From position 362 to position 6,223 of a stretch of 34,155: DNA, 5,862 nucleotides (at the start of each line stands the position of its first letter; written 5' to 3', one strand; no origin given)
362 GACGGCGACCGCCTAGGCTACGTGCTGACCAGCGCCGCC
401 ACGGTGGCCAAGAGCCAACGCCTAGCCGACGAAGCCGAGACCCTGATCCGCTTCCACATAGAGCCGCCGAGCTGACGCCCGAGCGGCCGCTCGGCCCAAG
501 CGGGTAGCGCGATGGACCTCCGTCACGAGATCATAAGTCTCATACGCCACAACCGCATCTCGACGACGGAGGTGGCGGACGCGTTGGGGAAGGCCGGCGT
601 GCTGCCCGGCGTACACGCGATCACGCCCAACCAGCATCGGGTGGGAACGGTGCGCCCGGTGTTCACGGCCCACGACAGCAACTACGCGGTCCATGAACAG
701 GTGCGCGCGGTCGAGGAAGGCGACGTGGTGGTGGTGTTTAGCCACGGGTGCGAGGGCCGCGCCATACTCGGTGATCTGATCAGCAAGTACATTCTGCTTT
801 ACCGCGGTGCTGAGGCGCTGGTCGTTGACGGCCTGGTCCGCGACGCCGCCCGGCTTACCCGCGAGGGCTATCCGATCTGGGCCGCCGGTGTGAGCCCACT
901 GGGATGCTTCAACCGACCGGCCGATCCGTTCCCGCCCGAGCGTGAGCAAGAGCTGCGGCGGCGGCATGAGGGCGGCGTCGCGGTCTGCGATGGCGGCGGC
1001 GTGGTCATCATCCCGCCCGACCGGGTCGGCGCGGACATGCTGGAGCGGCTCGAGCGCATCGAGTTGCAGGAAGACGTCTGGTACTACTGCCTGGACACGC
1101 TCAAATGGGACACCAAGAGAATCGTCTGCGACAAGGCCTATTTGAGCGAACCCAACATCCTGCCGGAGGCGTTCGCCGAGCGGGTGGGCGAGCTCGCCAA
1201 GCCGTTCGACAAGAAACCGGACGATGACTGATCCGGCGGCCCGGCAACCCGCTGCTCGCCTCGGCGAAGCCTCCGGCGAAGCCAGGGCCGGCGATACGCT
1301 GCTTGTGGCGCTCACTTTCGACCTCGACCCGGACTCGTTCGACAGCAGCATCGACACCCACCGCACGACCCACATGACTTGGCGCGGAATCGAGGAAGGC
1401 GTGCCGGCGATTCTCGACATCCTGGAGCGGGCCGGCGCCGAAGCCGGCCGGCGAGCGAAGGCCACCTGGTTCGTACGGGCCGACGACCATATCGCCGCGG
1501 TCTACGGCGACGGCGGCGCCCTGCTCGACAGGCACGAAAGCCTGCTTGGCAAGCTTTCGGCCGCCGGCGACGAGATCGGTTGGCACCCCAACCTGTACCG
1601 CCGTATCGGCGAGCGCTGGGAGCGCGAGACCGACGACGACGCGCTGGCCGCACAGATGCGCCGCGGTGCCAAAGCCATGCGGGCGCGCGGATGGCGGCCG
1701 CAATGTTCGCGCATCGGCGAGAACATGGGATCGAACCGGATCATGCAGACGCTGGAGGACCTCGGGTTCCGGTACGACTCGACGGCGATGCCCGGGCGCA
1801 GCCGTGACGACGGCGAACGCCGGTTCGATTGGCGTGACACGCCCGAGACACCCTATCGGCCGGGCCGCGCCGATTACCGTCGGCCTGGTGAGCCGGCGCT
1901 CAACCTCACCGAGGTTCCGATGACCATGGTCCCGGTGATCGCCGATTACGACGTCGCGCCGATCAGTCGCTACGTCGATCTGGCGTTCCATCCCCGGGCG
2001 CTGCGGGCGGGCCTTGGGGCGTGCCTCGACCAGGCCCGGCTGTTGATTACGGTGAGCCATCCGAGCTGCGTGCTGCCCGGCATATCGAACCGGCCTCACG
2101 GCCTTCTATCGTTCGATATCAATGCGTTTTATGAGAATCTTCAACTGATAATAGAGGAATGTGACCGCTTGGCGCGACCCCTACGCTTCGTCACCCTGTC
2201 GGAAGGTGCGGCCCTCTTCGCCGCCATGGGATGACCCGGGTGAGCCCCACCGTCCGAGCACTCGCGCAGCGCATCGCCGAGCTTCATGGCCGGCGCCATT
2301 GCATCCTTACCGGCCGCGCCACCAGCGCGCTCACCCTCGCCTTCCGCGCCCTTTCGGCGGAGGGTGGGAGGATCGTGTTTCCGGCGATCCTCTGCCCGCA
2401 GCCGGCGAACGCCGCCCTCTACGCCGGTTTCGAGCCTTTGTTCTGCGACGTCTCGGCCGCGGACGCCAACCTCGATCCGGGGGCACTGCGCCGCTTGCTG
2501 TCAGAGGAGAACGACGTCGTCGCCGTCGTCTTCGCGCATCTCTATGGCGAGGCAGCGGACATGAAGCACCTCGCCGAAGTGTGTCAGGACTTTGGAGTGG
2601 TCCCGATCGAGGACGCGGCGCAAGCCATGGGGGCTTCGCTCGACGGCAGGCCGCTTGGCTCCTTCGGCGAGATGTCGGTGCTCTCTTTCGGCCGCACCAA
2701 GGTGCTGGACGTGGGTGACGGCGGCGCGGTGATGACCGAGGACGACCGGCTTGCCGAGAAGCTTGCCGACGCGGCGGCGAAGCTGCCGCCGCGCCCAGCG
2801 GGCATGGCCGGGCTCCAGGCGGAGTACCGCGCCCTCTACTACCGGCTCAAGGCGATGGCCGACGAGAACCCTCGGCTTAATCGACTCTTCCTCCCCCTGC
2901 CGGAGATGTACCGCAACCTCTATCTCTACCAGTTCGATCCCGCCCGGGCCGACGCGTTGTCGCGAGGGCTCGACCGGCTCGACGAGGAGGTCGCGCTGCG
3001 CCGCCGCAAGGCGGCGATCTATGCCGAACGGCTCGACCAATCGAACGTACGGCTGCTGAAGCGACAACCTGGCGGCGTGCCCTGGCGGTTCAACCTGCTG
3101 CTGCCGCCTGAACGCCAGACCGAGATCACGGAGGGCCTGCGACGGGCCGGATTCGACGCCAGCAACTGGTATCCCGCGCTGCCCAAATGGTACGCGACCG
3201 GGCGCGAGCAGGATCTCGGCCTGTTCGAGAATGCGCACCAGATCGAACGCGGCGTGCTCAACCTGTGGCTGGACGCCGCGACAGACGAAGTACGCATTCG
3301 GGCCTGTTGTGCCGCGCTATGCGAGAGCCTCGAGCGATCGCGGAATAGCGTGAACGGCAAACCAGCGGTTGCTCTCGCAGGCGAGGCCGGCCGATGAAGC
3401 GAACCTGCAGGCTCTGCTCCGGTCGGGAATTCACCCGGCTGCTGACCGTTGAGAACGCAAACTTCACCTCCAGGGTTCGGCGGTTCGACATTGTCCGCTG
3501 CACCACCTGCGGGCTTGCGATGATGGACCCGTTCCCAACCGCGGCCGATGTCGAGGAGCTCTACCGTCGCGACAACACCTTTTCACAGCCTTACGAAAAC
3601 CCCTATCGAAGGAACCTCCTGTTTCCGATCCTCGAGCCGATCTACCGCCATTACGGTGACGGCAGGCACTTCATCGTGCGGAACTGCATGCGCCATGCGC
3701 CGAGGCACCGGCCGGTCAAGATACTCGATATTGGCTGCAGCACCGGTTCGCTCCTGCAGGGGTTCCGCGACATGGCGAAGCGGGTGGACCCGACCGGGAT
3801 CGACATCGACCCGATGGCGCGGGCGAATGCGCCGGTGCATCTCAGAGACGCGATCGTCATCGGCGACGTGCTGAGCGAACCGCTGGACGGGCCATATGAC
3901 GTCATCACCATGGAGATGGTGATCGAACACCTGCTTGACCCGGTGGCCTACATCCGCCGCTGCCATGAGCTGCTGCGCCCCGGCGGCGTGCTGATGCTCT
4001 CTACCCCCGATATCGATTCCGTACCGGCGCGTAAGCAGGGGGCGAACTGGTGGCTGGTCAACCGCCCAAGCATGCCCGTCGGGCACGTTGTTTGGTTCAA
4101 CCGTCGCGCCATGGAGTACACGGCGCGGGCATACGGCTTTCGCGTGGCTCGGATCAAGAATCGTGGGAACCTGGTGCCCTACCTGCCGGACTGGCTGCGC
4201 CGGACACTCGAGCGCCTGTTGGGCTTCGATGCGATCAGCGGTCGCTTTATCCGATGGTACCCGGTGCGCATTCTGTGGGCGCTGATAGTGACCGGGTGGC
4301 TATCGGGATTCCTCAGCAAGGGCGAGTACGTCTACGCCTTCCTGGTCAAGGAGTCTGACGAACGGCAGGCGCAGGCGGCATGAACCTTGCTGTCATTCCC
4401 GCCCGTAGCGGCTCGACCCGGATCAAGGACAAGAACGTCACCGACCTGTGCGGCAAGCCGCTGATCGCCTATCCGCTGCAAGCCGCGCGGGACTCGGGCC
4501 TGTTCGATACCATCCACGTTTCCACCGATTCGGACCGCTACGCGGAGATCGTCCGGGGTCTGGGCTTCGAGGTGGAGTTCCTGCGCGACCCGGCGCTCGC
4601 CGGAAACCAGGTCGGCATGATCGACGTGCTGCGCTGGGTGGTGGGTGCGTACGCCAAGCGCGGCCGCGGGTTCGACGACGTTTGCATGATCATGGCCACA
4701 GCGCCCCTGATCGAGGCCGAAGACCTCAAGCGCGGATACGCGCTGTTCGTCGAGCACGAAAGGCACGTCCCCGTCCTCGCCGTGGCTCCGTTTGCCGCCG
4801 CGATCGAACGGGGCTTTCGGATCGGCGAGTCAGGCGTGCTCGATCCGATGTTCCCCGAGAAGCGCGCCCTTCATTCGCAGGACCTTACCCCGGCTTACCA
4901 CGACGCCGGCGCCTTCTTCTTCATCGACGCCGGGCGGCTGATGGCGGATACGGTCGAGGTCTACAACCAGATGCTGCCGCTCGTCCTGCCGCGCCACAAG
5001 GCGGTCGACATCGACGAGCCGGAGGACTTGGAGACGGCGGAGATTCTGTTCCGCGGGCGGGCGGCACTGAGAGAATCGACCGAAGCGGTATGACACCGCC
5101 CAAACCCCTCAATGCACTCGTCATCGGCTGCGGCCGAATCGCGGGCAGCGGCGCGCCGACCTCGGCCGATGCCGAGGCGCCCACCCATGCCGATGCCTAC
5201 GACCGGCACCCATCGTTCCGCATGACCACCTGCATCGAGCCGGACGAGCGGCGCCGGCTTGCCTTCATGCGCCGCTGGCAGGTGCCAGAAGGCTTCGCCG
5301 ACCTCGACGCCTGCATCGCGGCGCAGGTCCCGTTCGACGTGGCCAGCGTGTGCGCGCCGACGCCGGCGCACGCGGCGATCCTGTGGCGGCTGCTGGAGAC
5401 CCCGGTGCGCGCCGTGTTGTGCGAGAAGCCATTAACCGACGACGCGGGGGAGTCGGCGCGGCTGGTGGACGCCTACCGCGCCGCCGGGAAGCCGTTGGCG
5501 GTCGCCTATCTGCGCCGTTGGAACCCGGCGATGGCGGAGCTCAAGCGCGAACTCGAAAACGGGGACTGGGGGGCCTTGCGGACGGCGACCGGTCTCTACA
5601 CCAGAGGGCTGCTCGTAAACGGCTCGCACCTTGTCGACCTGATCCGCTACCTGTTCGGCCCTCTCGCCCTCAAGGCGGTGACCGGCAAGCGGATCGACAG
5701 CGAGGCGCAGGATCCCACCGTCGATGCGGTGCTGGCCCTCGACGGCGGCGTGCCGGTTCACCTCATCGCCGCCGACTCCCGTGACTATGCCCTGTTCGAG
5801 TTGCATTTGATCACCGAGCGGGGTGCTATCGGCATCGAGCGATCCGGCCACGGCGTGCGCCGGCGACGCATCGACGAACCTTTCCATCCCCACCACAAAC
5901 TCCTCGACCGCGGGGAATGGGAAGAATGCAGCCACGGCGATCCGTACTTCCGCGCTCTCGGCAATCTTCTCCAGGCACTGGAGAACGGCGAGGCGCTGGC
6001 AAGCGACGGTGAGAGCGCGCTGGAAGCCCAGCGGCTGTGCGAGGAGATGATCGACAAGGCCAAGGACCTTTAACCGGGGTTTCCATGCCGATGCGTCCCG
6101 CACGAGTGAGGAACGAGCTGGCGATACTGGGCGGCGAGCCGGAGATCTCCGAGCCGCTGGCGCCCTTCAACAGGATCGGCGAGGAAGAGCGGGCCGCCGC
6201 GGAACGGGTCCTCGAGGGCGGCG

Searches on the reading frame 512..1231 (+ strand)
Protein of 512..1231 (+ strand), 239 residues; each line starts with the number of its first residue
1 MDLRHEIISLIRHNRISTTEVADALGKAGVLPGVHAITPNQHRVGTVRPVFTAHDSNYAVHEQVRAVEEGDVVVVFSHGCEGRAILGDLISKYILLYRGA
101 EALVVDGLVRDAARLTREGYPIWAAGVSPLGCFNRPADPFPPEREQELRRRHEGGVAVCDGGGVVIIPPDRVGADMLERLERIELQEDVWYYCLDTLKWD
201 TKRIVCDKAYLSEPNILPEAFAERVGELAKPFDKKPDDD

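Call 8: search_protein_families(library=pfam, proteins=[window:512-1231:+], max_evalue=0.001)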
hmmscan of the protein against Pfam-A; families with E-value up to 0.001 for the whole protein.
window:512-1231:+ (239 aa): 1 family
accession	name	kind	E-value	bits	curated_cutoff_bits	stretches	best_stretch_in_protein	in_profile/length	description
PF03737.21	RraA-like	-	2.4e-20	73.7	24.5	1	18-135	1-120/152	Aldolase/RraA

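Call 14: search_protein_families(library=ncbifam, proteins=[window:512-1231:+], max_evalue=0.01)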
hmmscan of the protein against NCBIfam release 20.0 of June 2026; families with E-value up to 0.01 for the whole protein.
window:512-1231:+ (239 aa): 9 families
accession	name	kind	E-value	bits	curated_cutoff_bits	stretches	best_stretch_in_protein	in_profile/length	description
NF004850.0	PRK06201.1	subfamily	4.5e-20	72.1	231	1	13-182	23-191/222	hypothetical protein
NF006731.0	PRK09262.1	equivalog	2e-14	53.7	179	1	12-173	23-184/229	4-carboxy-4-hydroxy-2-oxoadipate aldolase/oxaloacetate decarboxylase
NF006093.0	PRK08245.1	subfamily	3e-13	49.7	208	1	55-129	73-146/240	hypothetical protein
NF005442.0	PRK07028.1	equivalog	5.6e-12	45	593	1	14-171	234-389/430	bifunctional hexulose-6-phosphate synthase/ribonuclease regulator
TIGR02798.1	ligK_PcmE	equivalog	6.4e-12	45.5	304.5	1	14-174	19-179/222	4-carboxy-4-hydroxy-2-oxoadipate aldolase/oxaloacetate decarboxylase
NF009134.0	PRK12487.1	equivalog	5e-09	36.1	196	1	53-131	41-118/161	putative 4-hydroxy-4-methyl-2-oxoglutarate aldolase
NF009399.0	PRK12764.1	equivalog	1.1e-08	34.6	444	1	50-182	326-458/501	fumarylacetoacetate hydrolase family protein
TIGR01935.1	NOT-MenG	subfamily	5.6e-07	29.5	123.8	1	53-132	37-115/150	RraA family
NF006875.0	PRK09372.1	equivalog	7.2e-07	29.1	136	1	39-132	28-119/161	ribonuclease E activity regulator RraA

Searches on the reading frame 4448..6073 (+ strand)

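Call 10: search_protein_families(library=pfam, proteins=[window:4448-6073:+], max_evalue=0.001)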
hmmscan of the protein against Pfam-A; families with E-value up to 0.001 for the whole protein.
window:4448-6073:+ (541 aa): 3 families
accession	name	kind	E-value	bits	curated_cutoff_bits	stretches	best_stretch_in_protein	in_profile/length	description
PF01408.29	GFO_IDH_MocA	-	5.6e-13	50.1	24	1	222-354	2-120/120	Oxidoreductase family, NAD-binding Rossmann fold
PF22725.1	GFO_IDH_MocA_C3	-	0.00012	22.5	27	1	388-461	46-123/124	GFO/IDH/MocA C-terminal domain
PF02894.22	GFO_IDH_MocA_C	-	0.00039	20.7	22.9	0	388-538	42-210/218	Oxidoreductase family, C-terminal alpha/beta domain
